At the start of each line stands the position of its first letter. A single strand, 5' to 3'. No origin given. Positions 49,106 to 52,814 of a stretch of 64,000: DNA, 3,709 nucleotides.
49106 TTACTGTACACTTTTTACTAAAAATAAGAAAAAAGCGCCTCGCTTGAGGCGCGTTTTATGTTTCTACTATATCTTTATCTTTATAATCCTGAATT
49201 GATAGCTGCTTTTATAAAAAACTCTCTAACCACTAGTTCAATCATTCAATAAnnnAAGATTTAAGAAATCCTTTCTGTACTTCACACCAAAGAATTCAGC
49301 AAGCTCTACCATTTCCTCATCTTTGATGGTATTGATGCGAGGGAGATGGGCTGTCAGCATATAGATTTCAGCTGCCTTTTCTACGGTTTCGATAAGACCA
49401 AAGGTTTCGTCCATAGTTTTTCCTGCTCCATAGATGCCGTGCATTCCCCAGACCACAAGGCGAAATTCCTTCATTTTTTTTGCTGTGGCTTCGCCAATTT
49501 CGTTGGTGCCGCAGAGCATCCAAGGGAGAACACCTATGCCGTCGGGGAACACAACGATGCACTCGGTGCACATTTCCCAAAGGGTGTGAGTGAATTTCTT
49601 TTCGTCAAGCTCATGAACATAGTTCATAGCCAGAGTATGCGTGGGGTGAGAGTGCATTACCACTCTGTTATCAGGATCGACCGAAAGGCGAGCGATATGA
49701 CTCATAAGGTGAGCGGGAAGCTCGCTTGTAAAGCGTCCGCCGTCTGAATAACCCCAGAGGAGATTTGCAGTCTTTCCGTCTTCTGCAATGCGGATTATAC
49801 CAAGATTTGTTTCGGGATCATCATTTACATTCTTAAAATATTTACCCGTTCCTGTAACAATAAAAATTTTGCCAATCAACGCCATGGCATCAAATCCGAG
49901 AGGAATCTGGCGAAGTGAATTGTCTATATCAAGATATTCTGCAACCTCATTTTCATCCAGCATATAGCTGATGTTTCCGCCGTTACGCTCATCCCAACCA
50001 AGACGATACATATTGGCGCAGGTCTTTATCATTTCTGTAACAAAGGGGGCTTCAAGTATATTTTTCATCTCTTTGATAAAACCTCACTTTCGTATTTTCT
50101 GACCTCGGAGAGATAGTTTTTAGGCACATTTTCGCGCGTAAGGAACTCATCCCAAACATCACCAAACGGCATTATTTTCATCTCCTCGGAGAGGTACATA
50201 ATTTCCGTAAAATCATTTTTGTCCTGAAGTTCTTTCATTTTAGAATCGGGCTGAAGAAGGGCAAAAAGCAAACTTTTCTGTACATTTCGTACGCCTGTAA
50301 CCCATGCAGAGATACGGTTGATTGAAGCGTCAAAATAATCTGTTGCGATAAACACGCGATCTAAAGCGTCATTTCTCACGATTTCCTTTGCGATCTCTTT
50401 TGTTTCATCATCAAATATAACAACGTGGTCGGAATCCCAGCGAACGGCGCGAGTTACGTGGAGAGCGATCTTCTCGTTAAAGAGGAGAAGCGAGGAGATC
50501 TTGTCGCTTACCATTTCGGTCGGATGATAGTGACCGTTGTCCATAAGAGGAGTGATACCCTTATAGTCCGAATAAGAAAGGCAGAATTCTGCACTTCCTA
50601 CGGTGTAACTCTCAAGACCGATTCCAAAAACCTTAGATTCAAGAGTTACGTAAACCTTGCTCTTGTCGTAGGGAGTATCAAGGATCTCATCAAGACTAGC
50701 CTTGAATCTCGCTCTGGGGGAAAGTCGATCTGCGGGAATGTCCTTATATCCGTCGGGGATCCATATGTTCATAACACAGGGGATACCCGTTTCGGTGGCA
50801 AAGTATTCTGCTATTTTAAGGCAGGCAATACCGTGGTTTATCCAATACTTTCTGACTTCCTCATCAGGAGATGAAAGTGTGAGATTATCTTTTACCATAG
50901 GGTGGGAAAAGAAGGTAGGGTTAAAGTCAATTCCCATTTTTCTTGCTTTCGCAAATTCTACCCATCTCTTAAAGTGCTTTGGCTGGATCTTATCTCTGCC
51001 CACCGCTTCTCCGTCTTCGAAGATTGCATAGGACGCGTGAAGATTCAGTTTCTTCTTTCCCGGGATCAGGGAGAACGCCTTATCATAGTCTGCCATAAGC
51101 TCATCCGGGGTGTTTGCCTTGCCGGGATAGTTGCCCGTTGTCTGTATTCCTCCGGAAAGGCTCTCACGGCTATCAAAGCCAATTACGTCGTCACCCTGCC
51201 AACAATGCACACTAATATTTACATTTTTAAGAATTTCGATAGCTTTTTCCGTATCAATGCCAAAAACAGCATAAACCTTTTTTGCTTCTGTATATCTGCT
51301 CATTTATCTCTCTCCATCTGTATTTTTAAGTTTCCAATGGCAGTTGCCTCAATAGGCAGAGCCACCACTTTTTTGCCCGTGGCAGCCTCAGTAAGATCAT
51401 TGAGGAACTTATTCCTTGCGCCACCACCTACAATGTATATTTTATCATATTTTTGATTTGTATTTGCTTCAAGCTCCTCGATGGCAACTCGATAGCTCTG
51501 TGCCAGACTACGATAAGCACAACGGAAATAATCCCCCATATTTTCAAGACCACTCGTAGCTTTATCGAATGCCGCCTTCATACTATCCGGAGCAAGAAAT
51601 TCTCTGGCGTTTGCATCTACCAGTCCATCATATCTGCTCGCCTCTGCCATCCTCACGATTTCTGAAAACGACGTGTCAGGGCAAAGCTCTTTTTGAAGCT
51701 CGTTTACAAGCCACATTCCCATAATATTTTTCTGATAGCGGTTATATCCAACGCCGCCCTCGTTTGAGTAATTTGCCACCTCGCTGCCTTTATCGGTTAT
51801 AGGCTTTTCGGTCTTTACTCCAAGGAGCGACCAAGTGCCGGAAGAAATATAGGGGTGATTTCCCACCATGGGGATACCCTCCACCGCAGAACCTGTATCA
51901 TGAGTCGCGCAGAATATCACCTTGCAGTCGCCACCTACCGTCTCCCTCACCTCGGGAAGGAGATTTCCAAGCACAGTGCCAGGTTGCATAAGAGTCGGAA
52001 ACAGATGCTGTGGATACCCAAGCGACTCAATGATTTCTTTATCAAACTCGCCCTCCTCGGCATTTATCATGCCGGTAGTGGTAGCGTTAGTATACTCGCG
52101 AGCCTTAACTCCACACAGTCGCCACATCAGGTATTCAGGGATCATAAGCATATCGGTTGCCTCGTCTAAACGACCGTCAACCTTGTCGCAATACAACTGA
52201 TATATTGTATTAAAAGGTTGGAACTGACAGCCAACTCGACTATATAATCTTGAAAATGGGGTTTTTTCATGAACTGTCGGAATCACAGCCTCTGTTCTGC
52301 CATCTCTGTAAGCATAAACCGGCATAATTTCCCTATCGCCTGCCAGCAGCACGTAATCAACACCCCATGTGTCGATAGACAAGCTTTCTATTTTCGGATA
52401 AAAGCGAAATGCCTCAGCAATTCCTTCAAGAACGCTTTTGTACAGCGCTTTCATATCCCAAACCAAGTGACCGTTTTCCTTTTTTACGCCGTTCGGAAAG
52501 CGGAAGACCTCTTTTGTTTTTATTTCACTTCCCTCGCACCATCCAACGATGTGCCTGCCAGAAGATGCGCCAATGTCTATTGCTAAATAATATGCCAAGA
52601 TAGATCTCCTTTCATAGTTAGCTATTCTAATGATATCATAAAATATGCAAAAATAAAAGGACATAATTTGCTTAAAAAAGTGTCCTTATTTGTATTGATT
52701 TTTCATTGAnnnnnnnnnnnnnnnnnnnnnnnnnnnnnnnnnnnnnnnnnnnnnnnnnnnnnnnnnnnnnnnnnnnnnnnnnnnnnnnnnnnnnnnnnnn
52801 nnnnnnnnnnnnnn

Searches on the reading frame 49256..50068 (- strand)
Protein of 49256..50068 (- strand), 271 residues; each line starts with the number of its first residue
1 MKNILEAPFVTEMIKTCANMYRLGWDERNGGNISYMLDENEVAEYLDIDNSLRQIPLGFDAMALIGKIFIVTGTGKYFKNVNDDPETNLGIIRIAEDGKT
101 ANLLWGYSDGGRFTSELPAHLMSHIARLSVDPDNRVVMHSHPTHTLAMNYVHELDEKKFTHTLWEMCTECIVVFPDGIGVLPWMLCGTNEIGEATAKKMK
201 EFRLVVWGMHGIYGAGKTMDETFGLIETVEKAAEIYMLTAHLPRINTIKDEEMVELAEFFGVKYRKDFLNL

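Call 9: search_protein_families(library=pfam, proteins=[window:49256-50068:-])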
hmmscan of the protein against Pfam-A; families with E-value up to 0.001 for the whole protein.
window:49256-50068:- (271 aa): 1 family
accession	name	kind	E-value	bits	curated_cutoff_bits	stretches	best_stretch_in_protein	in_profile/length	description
PF00596.27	Aldolase_II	-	2.3e-27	96.5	22.2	1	12-236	2-182/183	Class II Aldolase and Adducin N-terminal domain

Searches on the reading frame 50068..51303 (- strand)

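Call 25: search_protein_families(library=ncbifam, proteins=[window:50068-51303:-])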
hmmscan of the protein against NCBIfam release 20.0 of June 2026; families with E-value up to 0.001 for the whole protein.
window:50068-51303:- (412 aa): 3 families
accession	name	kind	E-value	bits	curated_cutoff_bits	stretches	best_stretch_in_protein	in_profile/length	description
NF002203.0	PRK01076.1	equivalog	1e-190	634.3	572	1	3-412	8-418/419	L-rhamnose isomerase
TIGR01748.1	rhaA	equivalog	1.1e-177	591.4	584.95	1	3-412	4-414/414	L-rhamnose isomerase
TIGR02635.1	RhaI_grampos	equivalog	6.8e-08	31.8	531.35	1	112-367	72-330/378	L-rhamnose isomerase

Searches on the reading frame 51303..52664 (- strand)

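Call 25: search_protein_families(library=ncbifam, proteins=[window:51303-52664:-])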
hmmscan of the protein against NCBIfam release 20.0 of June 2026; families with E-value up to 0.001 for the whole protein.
window:51303-52664:- (454 aa): 9 families
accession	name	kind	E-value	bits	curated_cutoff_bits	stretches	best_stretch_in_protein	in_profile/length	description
TIGR02627.1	rhamnulo_kin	equivalog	1.9e-119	399.2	527.95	1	27-450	1-432/454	rhamnulokinase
NF007925.0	PRK10640.1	equivalog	3.1e-98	329.3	639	1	25-450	5-438/489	rhamnulokinase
TIGR02628.1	fuculo_kin_coli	equivalog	3e-32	112.2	470.9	1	62-434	39-422/465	L-fuculokinase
TIGR01312.1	XylB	equivalog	3.1e-18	65.6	380.25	1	88-436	64-421/481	xylulokinase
NF008187.0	PRK10939.1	equivalog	2.4e-12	46.3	528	1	24-244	4-231/521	autoinducer-2 kinase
TIGR01314.1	gntK_FGGY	equivalog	1.2e-09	37.3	648.55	1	25-299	1-281/505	gluconokinase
TIGR01311.1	glycerol_kin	equivalog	1.4e-09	36.9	590.35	1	25-238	2-227/496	glycerol kinase GlpK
NF000756.0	PRK00047.1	subfamily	5.1e-09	35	498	1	24-234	5-227/502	glycerol kinase GlpK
NF011601.0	PRK15027.1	equivalog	1.2e-05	23.9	912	1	108-277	85-255/484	xylulokinase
